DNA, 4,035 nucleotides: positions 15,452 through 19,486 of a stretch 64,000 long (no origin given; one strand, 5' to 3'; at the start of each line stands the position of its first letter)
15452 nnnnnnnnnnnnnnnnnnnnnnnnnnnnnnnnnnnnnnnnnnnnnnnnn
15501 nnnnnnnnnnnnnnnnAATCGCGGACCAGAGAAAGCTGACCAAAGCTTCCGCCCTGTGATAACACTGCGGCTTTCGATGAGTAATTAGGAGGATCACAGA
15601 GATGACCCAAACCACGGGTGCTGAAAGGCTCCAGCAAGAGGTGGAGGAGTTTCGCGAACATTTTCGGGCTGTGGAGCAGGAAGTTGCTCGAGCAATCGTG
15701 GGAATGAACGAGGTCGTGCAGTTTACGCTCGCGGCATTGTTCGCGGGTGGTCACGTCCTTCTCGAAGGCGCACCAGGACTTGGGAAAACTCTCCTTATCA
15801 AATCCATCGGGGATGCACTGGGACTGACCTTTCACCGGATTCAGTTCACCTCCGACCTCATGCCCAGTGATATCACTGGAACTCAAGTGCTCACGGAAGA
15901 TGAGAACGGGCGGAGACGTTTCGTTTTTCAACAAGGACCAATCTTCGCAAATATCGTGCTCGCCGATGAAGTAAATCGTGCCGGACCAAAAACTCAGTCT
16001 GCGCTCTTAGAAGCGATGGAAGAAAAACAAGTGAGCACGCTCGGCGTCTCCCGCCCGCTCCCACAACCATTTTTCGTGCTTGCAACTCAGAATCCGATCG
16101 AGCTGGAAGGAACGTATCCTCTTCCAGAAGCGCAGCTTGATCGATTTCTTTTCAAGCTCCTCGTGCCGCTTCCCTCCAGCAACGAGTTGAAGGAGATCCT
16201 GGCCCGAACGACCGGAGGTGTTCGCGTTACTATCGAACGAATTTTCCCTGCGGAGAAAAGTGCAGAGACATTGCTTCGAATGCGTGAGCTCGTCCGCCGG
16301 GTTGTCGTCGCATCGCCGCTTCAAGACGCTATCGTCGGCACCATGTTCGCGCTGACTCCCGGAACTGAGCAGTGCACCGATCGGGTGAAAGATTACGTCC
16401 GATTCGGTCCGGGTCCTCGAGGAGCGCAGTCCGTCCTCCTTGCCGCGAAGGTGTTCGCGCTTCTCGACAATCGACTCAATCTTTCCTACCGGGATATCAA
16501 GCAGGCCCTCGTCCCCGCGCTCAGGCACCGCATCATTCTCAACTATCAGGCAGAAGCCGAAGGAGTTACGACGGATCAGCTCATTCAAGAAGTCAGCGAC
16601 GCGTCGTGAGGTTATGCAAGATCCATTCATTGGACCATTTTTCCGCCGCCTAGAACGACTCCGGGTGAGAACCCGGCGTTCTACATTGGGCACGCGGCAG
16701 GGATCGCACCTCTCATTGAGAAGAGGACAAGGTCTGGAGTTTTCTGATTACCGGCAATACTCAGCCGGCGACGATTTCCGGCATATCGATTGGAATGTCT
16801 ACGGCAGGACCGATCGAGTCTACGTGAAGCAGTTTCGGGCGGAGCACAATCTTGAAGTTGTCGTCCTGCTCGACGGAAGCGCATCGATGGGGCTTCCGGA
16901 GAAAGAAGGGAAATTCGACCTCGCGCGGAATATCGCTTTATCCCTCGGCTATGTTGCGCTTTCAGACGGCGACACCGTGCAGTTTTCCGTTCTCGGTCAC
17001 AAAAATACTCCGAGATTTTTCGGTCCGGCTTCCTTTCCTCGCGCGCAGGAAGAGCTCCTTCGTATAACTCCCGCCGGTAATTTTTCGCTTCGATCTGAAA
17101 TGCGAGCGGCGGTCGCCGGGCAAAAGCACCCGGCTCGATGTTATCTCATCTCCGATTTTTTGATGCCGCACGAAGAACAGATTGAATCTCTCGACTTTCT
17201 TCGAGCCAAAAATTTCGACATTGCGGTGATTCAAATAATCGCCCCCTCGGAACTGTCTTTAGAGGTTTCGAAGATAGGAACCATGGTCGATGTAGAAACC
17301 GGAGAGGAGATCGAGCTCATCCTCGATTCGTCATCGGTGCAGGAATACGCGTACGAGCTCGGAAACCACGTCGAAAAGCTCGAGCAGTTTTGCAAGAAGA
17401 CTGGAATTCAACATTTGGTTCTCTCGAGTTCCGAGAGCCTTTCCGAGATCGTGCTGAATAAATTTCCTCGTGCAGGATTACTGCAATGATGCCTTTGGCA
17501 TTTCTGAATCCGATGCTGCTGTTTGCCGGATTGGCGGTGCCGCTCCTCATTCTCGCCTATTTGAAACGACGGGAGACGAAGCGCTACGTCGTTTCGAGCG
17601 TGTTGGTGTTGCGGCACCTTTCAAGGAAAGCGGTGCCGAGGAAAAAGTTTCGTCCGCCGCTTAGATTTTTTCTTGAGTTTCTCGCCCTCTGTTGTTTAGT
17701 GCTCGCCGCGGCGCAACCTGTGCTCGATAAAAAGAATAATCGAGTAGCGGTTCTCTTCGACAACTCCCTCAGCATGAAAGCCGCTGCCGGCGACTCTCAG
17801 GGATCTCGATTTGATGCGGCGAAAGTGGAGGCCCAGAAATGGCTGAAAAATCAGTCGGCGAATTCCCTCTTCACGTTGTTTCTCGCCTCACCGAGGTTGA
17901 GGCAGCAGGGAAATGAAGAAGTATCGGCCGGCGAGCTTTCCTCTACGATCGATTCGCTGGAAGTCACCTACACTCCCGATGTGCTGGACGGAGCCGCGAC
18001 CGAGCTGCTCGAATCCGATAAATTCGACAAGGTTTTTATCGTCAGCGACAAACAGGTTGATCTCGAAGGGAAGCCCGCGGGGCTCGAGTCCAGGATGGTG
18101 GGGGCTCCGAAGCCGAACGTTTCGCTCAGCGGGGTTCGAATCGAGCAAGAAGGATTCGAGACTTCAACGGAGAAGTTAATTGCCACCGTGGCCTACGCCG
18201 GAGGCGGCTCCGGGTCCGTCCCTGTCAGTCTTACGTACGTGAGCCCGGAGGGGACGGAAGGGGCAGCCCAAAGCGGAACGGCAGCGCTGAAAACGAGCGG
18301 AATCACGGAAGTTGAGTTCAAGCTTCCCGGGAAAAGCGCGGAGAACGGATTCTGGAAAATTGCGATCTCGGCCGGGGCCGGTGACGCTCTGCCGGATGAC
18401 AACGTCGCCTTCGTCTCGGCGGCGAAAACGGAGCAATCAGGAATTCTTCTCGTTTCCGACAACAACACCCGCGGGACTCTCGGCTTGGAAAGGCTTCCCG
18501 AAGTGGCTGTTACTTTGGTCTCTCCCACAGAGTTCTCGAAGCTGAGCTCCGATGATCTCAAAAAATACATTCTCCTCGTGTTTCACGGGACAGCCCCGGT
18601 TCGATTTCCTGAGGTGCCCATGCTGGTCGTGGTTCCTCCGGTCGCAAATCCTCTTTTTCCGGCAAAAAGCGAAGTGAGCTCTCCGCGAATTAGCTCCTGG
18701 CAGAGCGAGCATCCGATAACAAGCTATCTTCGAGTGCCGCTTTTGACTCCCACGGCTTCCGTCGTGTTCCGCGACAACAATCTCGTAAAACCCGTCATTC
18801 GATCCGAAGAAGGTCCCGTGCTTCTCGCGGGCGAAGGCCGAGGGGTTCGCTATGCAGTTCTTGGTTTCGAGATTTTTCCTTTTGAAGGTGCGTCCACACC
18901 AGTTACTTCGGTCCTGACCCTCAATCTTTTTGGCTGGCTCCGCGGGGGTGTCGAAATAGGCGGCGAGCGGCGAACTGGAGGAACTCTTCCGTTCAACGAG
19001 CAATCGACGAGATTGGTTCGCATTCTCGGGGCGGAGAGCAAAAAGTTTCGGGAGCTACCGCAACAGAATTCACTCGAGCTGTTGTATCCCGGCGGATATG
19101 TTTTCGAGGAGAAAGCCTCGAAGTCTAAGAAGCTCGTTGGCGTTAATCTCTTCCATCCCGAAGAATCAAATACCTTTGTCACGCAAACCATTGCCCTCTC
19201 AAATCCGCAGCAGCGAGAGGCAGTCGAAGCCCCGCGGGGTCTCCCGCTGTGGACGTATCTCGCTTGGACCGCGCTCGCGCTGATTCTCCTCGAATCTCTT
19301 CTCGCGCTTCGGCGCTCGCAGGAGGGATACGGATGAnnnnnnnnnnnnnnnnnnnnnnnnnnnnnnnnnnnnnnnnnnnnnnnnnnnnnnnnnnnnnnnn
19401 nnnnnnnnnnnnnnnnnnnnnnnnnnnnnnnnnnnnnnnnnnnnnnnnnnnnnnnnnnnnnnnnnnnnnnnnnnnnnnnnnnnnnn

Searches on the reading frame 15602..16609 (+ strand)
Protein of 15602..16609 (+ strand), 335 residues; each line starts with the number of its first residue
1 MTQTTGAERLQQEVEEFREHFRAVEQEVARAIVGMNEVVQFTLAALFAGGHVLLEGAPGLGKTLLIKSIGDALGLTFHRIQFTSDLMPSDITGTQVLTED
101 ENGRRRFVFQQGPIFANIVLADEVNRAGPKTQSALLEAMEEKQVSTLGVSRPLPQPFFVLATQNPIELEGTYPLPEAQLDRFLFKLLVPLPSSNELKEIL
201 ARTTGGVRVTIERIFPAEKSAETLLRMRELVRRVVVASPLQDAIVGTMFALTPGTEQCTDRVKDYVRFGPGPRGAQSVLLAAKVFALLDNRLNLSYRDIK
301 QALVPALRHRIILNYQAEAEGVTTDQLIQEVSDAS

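Call 77: search_protein_families(library=pfam, proteins=[window:15602-16609:+], max_evalue=0.0001)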
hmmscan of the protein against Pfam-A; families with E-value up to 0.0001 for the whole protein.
window:15602-16609:+ (335 aa): 6 families
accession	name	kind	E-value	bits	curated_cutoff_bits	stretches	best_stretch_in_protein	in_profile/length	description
PF07726.17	AAA_3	-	2.3e-61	205.9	27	1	51-184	1-131/131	ATPase family associated with various cellular activities (AAA)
PF17863.7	AAA_lid_2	-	3.8e-16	59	22.7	1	261-330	4-73/74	AAA lid domain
PF07728.20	AAA_5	-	8.6e-14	52.2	22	1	51-182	1-139/139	AAA domain (dynein-related subfamily)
PF20030.5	bpMoxR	-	2.7e-11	43.4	27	1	21-202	3-180/205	MoxR domain in the MoxR-vWA-beta-propeller ternary systems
PF00004.35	AAA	-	3.4e-09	37.7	21.2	1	52-169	1-115/131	ATPase family associated with various cellular activities (AAA)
PF00493.29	MCM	-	8e-08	32.1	23.3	1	48-166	56-174/224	MCM P-loop domain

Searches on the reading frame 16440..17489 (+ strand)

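Call 77: search_protein_families(library=pfam, proteins=[window:16440-17489:+], max_evalue=0.0001)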
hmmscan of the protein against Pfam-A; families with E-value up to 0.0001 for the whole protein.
window:16440-17489:+ (349 aa): 1 family
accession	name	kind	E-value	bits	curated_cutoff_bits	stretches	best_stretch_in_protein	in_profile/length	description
PF01882.25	DUF58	-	2.6e-29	102.4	23.4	1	103-305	1-208/216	Protein of unknown function DUF58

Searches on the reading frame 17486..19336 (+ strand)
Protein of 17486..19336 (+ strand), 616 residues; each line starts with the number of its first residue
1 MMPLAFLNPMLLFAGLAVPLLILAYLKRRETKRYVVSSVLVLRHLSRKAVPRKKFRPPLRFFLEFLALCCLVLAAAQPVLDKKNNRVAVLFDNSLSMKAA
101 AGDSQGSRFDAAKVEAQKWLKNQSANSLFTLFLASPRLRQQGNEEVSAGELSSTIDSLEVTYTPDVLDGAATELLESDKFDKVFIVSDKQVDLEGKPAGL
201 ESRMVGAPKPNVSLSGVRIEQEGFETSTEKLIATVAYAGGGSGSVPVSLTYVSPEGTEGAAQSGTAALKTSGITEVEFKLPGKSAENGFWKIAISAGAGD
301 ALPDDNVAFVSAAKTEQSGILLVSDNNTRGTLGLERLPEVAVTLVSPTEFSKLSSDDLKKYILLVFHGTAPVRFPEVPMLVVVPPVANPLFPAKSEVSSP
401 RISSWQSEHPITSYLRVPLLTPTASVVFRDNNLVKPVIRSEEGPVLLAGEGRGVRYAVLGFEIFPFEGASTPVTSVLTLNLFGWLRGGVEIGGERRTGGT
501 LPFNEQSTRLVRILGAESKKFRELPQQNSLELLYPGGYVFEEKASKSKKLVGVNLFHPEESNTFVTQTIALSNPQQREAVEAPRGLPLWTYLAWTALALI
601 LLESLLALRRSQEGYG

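Call 77: search_protein_families(library=pfam, proteins=[window:17486-19336:+], max_evalue=0.0001)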
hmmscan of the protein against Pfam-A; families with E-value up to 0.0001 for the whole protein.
window:17486-19336:+ (616 aa): 1 family
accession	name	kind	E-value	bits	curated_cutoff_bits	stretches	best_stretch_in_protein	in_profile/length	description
PF07584.16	BatA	-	3.1e-11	44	25.9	1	2-78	1-77/77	Aerotolerance regulator N-terminal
